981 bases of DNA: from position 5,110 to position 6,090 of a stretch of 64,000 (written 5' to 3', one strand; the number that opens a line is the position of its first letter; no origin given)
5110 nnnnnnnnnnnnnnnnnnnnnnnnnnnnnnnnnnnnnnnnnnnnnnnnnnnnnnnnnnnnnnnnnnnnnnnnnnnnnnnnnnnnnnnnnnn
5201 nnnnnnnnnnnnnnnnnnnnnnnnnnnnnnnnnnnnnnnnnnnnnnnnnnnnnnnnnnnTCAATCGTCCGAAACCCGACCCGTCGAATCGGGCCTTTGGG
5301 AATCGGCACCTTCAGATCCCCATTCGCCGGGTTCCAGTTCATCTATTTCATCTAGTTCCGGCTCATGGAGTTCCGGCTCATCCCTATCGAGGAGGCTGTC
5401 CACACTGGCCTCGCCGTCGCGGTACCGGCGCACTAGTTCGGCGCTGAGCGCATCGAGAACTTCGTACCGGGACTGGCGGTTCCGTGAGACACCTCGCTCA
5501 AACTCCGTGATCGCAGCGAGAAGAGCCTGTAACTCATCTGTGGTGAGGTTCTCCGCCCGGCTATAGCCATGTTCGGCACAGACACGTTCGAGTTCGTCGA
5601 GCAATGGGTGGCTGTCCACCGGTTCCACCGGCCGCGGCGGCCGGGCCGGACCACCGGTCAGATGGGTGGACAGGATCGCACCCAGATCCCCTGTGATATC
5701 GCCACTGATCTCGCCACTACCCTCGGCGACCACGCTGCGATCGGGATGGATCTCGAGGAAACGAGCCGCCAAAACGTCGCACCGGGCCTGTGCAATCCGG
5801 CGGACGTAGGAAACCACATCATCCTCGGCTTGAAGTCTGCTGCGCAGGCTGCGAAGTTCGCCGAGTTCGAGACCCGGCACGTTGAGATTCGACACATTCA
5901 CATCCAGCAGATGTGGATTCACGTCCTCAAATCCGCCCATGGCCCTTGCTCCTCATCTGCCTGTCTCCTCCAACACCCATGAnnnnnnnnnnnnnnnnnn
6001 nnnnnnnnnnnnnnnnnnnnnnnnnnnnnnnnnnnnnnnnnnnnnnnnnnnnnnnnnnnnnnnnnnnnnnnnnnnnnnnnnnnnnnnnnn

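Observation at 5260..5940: Twin-motif RsiG-like protein (candidate c-di-GMP-armed anti-sigma factor) translationally coupled to mshA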

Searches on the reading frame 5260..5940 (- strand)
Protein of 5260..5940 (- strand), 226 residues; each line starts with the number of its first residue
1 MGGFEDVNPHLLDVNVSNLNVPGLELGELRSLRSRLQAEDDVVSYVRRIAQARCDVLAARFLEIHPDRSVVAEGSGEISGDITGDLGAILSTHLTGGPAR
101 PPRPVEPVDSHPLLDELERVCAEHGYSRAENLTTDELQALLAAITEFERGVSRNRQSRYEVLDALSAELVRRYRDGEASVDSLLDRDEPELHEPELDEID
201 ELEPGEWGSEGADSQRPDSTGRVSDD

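Call 3: search_protein_families(library=pfam, proteins=[window:5260-5940:-], max_evalue=1)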
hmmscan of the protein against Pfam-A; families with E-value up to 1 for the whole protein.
window:5260-5940:- (226 aa): 1 family
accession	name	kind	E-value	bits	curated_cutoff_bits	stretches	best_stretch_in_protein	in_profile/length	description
PF22802.1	RsiG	-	4.1e-16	58.9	27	2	21-59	7-45/65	RsiG-like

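Call 4: search_protein_families(library=ncbifam, proteins=[window:5260-5940:-], max_evalue=1)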
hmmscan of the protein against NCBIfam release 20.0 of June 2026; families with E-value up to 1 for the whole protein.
window:5260-5940:- (226 aa): 0 families

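Call 5: search_solved_structures(query=window:5260-5940:-, max_evalue=10, show_alignments=3)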
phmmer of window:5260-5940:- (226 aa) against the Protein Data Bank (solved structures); distinct sequences matched with E-value up to 10: 4.
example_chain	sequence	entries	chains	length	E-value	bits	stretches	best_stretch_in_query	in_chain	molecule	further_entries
6pfj_T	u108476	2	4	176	3.1e-12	50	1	22-184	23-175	AmfC protein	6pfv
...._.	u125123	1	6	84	0.0089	19.1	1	21-63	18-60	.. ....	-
7lq3_B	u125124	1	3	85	0.009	19.1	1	21-63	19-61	RsiG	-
7lq4_D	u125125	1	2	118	0.019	18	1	21-63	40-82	RsiG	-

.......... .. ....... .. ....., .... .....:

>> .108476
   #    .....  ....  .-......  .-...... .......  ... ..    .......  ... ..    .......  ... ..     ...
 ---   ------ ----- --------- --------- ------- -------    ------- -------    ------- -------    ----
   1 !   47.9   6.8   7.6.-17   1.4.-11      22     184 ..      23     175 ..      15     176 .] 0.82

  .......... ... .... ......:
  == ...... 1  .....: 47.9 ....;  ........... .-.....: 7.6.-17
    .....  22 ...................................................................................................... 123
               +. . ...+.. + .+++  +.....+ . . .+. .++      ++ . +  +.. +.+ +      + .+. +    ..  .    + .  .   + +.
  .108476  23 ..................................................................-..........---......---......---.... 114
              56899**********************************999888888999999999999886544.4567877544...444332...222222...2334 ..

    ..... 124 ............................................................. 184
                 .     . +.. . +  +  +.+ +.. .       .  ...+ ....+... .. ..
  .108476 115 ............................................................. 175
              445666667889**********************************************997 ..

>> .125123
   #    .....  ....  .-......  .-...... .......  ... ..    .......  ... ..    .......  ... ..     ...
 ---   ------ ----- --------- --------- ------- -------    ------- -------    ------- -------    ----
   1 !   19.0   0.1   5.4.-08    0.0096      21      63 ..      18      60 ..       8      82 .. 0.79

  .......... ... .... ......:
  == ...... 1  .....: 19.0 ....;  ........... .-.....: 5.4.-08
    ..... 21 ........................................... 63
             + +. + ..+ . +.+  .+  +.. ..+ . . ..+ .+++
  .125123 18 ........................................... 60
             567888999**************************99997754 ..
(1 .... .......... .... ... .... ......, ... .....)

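Call 10: find_homologous_proteins(query=window:5260-5940:-, max_evalue=0.001)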
Query window:5260-5940:- (226 aa): 1118 proteins with E <= 0.001 among 3511 candidates; the best 120 are listed.
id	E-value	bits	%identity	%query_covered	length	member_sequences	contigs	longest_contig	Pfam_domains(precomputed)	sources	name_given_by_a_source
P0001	1.6e-141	487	100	100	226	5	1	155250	PF22802.2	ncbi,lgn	-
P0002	9.4e-135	465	96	100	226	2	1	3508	PF22802.2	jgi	jgi:hypothetical protein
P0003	3.0e-134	464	97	100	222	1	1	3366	PF22802.2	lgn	-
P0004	4.1e-134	463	97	100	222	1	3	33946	PF22802.2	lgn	-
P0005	3.2e-98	346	89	82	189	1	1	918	PF22802.2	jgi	jgi:hypothetical protein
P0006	1.0e-92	328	74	99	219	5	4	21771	PF22802.2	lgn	-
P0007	1.3e-76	275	72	81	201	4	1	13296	PF22802.2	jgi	jgi:hypothetical protein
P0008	5.0e-76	273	79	74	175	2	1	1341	PF22802.2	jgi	jgi:hypothetical protein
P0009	9.1e-76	273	72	81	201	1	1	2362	PF22802.2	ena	-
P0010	1.7e-73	265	71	84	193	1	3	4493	PF22802.2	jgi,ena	jgi:hypothetical protein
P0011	1.5e-70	256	73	78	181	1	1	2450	PF22802.2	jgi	jgi:hypothetical protein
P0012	9.3e-68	246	69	78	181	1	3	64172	PF22802.2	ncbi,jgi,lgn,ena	jgi:hypothetical protein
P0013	1.6e-67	246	69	76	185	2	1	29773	PF22802.2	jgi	jgi:hypothetical protein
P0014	1.8e-67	245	62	94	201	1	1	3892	PF22802.2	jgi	jgi:hypothetical protein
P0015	3.6e-66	241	68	81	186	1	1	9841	PF22802.2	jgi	jgi:hypothetical protein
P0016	6.1e-66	240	67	81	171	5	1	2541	PF22802.2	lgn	-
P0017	1.5e-62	229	67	77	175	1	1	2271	PF22802.2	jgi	jgi:hypothetical protein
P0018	4.3e-57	211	65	75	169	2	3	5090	PF22802.2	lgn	-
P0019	2.4e-55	206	60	81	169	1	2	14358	PF22802.2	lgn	-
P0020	2.4e-53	199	60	81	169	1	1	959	PF22802.2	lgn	-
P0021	1.7e-46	177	60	74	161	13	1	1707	PF22802.2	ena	-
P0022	3.6e-46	176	58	74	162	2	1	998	PF22802.2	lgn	-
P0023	4.0e-46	176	58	74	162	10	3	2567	PF22802.2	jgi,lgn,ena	-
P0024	6.2e-46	175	58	75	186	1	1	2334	PF22802.2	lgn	-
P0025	1.1e-45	174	55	75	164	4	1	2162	PF22802.2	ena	-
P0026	1.1e-45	174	60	72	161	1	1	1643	PF22802.2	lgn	-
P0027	2.2e-45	173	57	75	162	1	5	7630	PF22802.2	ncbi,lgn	-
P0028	3.2e-45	173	57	75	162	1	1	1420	PF22802.2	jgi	jgi:hypothetical protein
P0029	3.9e-45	172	58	76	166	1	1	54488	PF22802.2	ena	-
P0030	4.2e-45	172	58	71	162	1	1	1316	PF22802.2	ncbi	-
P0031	4.5e-45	172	54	75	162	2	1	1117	PF22802.2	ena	-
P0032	6.1e-45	172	59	72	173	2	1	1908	PF22802.2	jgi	jgi:hypothetical protein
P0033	6.3e-45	172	57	74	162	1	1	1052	PF22802.2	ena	-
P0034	1.4e-44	171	58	72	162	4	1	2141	PF22802.2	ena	-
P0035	1.4e-44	171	55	76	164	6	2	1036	PF22802.2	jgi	jgi:hypothetical protein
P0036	1.9e-44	170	59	72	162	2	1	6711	PF22802.2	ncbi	-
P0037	2.2e-44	170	59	72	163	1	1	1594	PF22802.2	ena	-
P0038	2.4e-44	170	60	71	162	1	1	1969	PF22802.2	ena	-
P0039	2.4e-44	170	57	71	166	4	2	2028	PF22802.2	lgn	-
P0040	2.5e-44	170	56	75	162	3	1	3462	PF22802.2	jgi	-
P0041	2.9e-44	170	55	72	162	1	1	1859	PF22802.2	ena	-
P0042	3.1e-44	169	58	72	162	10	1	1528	PF22802.2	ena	-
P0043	3.6e-44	169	58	72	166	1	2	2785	PF22802.2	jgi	jgi:hypothetical protein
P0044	3.7e-44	169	57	76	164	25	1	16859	PF22802.2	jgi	-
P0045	3.8e-44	169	60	72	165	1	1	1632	PF22802.2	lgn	-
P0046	4.1e-44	169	57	71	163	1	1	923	PF22802.2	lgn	-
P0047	4.8e-44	169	57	75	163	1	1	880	PF22802.2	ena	-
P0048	4.8e-44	169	59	72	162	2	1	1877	PF22802.2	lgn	-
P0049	5.2e-44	169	53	75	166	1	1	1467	PF22802.2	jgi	jgi:hypothetical protein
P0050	5.5e-44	169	55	72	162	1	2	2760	PF22802.2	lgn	-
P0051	5.9e-44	169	59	71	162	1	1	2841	PF22802.2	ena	-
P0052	6.7e-44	168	58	73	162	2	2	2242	PF22802.2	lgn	-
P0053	7.1e-44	168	58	72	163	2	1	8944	PF22802.2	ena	-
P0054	9.0e-44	168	56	72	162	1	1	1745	PF22802.2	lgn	-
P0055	9.4e-44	168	59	71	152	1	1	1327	PF22802.2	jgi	jgi:hypothetical protein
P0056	9.7e-44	168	56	75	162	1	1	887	PF22802.2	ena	-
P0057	9.9e-44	168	56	72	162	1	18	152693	PF22802.2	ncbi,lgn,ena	ncbi:MAG TPA: hypothetical protein VIS05_10570 [Ilumatobacter sp.]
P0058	1.0e-43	168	57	72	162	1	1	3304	PF22802.2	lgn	-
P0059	1.0e-43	168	57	76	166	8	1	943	PF22802.2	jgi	jgi:hypothetical protein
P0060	1.1e-43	168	57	72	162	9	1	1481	PF22802.2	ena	-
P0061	1.1e-43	168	58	71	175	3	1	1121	PF22802.2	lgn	-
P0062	1.2e-43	168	57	76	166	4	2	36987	PF22802.2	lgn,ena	-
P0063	1.2e-43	167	59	72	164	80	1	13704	PF22802.2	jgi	jgi:hypothetical protein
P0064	1.3e-43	167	56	76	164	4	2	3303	PF22802.2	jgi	jgi:hypothetical protein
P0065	1.3e-43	167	57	72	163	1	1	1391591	PF22802.2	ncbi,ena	-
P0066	1.6e-43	167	58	71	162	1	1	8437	PF22802.2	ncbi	-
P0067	1.6e-43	167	57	76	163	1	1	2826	PF22802.2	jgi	-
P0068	1.8e-43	167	57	74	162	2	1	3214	PF22802.2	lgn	-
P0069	2.0e-43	167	56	75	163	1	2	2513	PF22802.2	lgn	-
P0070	2.4e-43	167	58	71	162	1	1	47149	PF22802.2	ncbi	-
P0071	2.5e-43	166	58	71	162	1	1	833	PF22802.2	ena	-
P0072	2.5e-43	166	56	75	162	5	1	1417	PF22802.2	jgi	-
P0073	2.5e-43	166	58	71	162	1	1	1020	PF22802.2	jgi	-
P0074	2.7e-43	166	52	77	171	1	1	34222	PF22802.2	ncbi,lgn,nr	ncbi:MAG: hypothetical protein HKN44_03115 [Ilumatobacter sp.]|nr:hypothetical protein [Ilumatobacte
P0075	3.1e-43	166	57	72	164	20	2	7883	PF22802.2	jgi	jgi:hypothetical protein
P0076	3.1e-43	166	56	72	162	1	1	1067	PF22802.2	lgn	-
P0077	3.3e-43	166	57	72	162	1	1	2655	PF22802.2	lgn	-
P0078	3.3e-43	166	58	76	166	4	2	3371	PF22802.2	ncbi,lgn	-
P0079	3.3e-43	166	59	72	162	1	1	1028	PF22802.2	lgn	-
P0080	3.3e-43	166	56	75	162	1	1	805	PF22802.2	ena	-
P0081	3.4e-43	166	53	77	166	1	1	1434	PF22802.2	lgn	-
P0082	4.4e-43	166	54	76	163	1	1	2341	PF22802.2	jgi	jgi:hypothetical protein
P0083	5.1e-43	165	57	72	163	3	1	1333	PF22802.2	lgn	-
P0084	5.2e-43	165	57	72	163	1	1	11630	PF22802.2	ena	-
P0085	5.3e-43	165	58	73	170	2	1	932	PF22802.2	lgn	-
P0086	5.8e-43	165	55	76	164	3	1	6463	PF22802.2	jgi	jgi:hypothetical protein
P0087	5.8e-43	165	55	71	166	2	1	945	PF22802.2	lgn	-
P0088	6.7e-43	165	53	75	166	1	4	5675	PF22802.2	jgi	jgi:hypothetical protein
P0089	7.0e-43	165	56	72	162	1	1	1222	PF22802.2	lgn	-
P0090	7.7e-43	165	56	75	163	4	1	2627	PF22802.2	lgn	-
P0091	8.2e-43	165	54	77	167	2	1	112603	PF22802.2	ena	-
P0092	8.3e-43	165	57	76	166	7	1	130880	PF22802.2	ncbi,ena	-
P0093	8.8e-43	165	56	76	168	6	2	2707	PF22802.2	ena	-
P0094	8.9e-43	165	57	72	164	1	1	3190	PF22802.2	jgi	jgi:hypothetical protein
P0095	9.3e-43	165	57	72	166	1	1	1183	PF22802.2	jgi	jgi:hypothetical protein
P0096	1.1e-42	164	57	72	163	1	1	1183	PF22802.2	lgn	-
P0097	1.1e-42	164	56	75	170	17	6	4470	PF22802.2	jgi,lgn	jgi:hypothetical protein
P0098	1.1e-42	164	59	71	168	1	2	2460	PF22802.2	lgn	-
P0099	1.1e-42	164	58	71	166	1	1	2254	PF22802.2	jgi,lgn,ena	jgi:hypothetical protein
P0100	1.2e-42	164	58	71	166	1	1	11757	PF22802.2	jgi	jgi:hypothetical protein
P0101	1.2e-42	164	54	75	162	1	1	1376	PF22802.2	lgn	-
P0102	1.4e-42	164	54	76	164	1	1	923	PF22802.2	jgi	jgi:hypothetical protein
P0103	1.4e-42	164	59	72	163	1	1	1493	PF22802.2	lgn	-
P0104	1.5e-42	164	55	76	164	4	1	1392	PF22802.2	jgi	jgi:hypothetical protein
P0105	1.5e-42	164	54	73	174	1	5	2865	PF22802.2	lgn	-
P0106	1.8e-42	164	53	75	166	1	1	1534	PF22802.2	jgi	jgi:hypothetical protein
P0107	1.9e-42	164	58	72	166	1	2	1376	PF22802.2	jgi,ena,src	jgi:hypothetical protein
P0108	2.0e-42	164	58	72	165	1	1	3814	PF22802.2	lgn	-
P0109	2.1e-42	163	57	76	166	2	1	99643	PF22802.2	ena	-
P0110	2.5e-42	163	54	75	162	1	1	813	PF22802.2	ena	-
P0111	2.5e-42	163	56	72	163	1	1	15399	PF22802.2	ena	-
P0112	2.6e-42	163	57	72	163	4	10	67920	PF22802.2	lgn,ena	-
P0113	2.8e-42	163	57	72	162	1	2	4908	PF22802.2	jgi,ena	jgi:hypothetical protein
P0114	2.8e-42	163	55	75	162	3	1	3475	PF22802.2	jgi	jgi:hypothetical protein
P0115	2.9e-42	163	57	76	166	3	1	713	PF22802.2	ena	-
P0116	3.0e-42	163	55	76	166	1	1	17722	PF22802.2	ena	-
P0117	3.3e-42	163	57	72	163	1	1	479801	PF22802.2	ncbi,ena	-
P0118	3.3e-42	163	57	72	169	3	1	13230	PF22802.2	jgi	jgi:hypothetical protein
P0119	3.3e-42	163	57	71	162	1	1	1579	PF22802.2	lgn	-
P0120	3.5e-42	163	57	72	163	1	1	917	PF22802.2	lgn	-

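Call 17: find_encoding_contigs(protein=window:5260-5940:-, flank=10000, max_places=4)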
Protein window:5260-5940:- (226 aa): 1 contig read that carries it; 1 place shown.
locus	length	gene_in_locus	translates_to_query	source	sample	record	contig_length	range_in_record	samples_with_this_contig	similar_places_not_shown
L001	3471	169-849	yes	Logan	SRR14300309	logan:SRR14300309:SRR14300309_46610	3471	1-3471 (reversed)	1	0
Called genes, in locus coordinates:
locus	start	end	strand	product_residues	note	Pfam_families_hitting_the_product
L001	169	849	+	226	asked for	PF22802:RsiG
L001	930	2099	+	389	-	PF13439:Glyco_transf_4, PF13579:Glyco_trans_4_4, PF20706:GT4-conflict, PF00534:Glycos_transf_1, PF13692:Glyco_trans_1_4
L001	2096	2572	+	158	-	PF10722:YbjN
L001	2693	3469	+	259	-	?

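Call 19: find_encoding_contigs(protein=P0065, flank=10000, max_places=2)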
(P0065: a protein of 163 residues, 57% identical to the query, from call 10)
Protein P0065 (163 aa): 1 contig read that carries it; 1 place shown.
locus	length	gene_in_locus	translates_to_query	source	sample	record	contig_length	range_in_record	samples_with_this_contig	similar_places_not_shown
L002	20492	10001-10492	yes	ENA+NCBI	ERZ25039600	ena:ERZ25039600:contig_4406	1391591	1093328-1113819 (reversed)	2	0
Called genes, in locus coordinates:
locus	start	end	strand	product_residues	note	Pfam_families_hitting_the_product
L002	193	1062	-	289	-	PF13604:AAA_30 (faint), PF01656:CbiA, PF02374:ArsA_ATPase, PF10609:ParA (weak), PF13614:AAA_31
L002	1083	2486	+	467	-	PF24961:NfeD_membrane, PF01957:NfeD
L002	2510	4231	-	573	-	PF00009:GTP_EFTU, PF01926:MMR_HSR1 (weak), PF25461:Beta-barrel_SelB (faint), PF03144:GTP_EFTU_D2 (weak), PF09107:WHD_3rd_SelB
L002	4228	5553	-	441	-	PF03841:SelA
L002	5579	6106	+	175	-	PF00692:dUTPase, PF22769:DCD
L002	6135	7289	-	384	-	PF00254:FKBP_C, PF00160:Pro_isomerase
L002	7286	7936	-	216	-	PF00254:FKBP_C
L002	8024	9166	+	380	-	-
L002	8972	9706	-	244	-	PF00300:His_Phos_1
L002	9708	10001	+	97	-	PF02597:ThiS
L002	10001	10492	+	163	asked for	PF22802:RsiG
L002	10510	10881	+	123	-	PF12844:HTH_19 (weak), PF13560:HTH_31, PF01381:HTH_3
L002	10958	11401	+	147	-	PF13439:Glyco_transf_4, PF13579:Glyco_trans_4_4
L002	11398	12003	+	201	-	PF20706:GT4-conflict, PF00534:Glycos_transf_1, PF13692:Glyco_trans_1_4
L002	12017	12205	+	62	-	-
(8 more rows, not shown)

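Call 20: find_encoding_contigs(protein=P0057, flank=10000, max_places=2)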
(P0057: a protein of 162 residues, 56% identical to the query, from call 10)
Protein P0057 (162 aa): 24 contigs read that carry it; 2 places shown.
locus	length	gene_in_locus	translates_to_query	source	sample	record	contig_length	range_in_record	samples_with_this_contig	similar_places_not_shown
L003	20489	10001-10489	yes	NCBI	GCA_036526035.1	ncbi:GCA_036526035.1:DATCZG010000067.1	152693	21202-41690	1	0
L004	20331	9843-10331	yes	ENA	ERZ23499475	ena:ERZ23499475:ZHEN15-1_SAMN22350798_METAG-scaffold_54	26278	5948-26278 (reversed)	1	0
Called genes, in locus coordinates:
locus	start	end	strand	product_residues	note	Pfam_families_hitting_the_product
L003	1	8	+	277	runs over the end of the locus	PF00294:PfkB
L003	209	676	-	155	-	-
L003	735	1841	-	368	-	PF01656:CbiA, PF02374:ArsA_ATPase, PF13614:AAA_31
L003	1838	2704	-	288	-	PF13481:AAA_25 (weak), PF01656:CbiA, PF02374:ArsA_ATPase, PF10609:ParA (weak), PF13614:AAA_31 (weak)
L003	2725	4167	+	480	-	-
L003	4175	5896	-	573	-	PF00009:GTP_EFTU, PF01926:MMR_HSR1 (weak), PF25461:Beta-barrel_SelB (weak), PF09107:WHD_3rd_SelB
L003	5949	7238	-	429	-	PF03841:SelA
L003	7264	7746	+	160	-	PF22769:DCD, PF00692:dUTPase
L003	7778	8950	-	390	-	PF00254:FKBP_C, PF00160:Pro_isomerase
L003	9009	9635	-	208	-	PF00254:FKBP_C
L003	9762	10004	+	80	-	PF02597:ThiS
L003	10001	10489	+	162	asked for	PF22802:RsiG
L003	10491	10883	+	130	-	PF13560:HTH_31, PF01381:HTH_3, PF12844:HTH_19 (weak)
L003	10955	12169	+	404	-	PF13439:Glyco_transf_4, PF13579:Glyco_trans_4_4, PF20706:GT4-conflict, PF00534:Glycos_transf_1, PF13692:Glyco_trans_1_4, PF13524:Glyco_trans_1_2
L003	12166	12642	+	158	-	PF10722:YbjN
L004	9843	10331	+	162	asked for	PF22802:RsiG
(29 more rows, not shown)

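Call 22: list_cluster_members(proteins=[window:5260-5940:-])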
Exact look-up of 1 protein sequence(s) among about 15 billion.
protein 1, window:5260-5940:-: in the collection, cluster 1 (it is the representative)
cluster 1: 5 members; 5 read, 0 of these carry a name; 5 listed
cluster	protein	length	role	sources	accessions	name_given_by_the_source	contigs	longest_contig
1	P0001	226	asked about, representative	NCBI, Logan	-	-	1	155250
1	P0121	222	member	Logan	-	-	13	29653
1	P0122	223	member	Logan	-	-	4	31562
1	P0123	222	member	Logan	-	-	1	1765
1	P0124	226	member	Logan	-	-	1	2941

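Call 29: find_related_loci(query=A1, collection=genome_contigs, flank=10000)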
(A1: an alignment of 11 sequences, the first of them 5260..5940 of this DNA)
Query A1 (226 aa) in genome_contigs; peptide patterns used: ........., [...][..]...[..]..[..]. (x = any residue, [..] = any of these).
387 stretches matched a pattern; 266 encode a relative of the query (tblastn E <= 1e-3); the best 80 are kept; 80 distinct loci.
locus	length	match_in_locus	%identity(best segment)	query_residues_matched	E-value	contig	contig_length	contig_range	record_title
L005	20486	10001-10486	56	14-184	6e-50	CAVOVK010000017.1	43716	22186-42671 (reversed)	MAG: uncultured Acidimicrobiaceae bacterium isolate MFD09779.bin.2.30 genome assembly, contig: contig_72074, whole genom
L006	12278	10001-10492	55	14-185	2e-49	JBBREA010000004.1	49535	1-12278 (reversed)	MAG: Acidimicrobiales bacterium isolate Co_metawrap_2480 Cmw_2480_k141_6559892_length_49535_cov_10.9992, whole genome sh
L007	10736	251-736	55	14-184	3e-49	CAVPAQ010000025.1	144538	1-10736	MAG: uncultured Acidimicrobiaceae bacterium isolate MFD09779.bin.2.222 genome assembly, contig: contig_39396, whole geno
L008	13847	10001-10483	56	15-184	3e-49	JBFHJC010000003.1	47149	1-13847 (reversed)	MAG: Ilumatobacter sp. isolate Mix_sand07.2021.05.G.54 k141_652995_length_47149_cov_16.0226, whole genome shotgun sequen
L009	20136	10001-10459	55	23-185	2e-48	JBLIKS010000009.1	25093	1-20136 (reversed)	MAG: Candidatus Azotimanducaceae bacterium isolate 3300054694_61 Ga0535664_0001732, whole genome shotgun sequence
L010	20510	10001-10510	51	10-184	5e-48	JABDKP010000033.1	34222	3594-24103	MAG: Ilumatobacter sp. isolate SS_bin_52 k127_726944, whole genome shotgun sequence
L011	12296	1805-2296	54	14-185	1e-47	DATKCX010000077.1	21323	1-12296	MAG TPA_asm: Ilumatobacter sp. isolate SMAG_U14457 k141_555525, whole genome shotgun sequence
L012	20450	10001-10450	57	23-181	6e-48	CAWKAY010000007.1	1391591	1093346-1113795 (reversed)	MAG: uncultured Acidimicrobiaceae bacterium isolate MFD09779.bin.1.222 genome assembly, contig: contig_4406, whole genom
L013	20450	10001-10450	57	23-184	4e-47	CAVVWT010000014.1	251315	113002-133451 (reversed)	MAG: Ilumatobacteraceae bacterium isolate MFD09779.bin.1.209 genome assembly, contig: contig_6648, whole genome shotgun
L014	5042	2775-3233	57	23-184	2e-47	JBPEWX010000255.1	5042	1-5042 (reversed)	MAG: Ilumatobacter sp. isolate MAG09 MAG09_MAG09_255, whole genome shotgun sequence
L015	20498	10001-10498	52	10-184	1e-46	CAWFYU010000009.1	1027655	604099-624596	MAG: Ilumatobacteraceae bacterium isolate MFD04651.bin.1.223 genome assembly, contig: contig_21367, whole genome shotgun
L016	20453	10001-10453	58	24-184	9e-47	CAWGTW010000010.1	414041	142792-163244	MAG: Ilumatobacteraceae bacterium isolate MFD09779.bin.1.300 genome assembly, contig: contig_2872, whole genome shotgun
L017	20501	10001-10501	51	10-185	2e-46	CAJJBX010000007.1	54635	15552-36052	MAG: uncultured Ilumatobacter sp. isolate FRAM18_bin014 genome assembly, contig: FRAM17_bin014-7, whole genome shotgun s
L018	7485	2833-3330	52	10-184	6e-46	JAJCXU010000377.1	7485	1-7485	MAG: Ilumatobacter sp. isolate OFTM217 OFTM217_376, whole genome shotgun sequence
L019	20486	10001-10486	51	14-184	4e-46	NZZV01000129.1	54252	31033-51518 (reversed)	MAG: Acidimicrobiaceae bacterium isolate NAT239 MHASMcontig_941139, whole genome shotgun sequence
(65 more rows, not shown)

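Call 35: predict_structure(alignment_id=A2)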
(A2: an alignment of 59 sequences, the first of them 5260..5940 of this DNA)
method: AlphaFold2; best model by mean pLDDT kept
length: 226 residues; sequences in the alignment: 59
mean_pLDDT: 74.0   pTM: 0.62
mean pLDDT of the five models: 74.0, 73.2, 71.7, 71.3, 71.0
residues with pLDDT >= 90: 84; 70-90: 43; 50-70: 69; < 50: 30
segments of 3 or more residues with pLDDT < 50: 1-11, 74-80, 188-192
pLDDT, mean of each block of 10 residues (from residue 1): 39 64 90 90 90 91 79 49 56 55 69 94 95 94 94 90 93 90 64 51 52 52 51
secondary structure, 60 per line:
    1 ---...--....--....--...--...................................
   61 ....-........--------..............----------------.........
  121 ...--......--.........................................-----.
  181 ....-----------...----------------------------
elements in order: H9-12 H15-18 H26-64 H66-73 H82-95 H112-123 H126-131 H134-174 H180-184
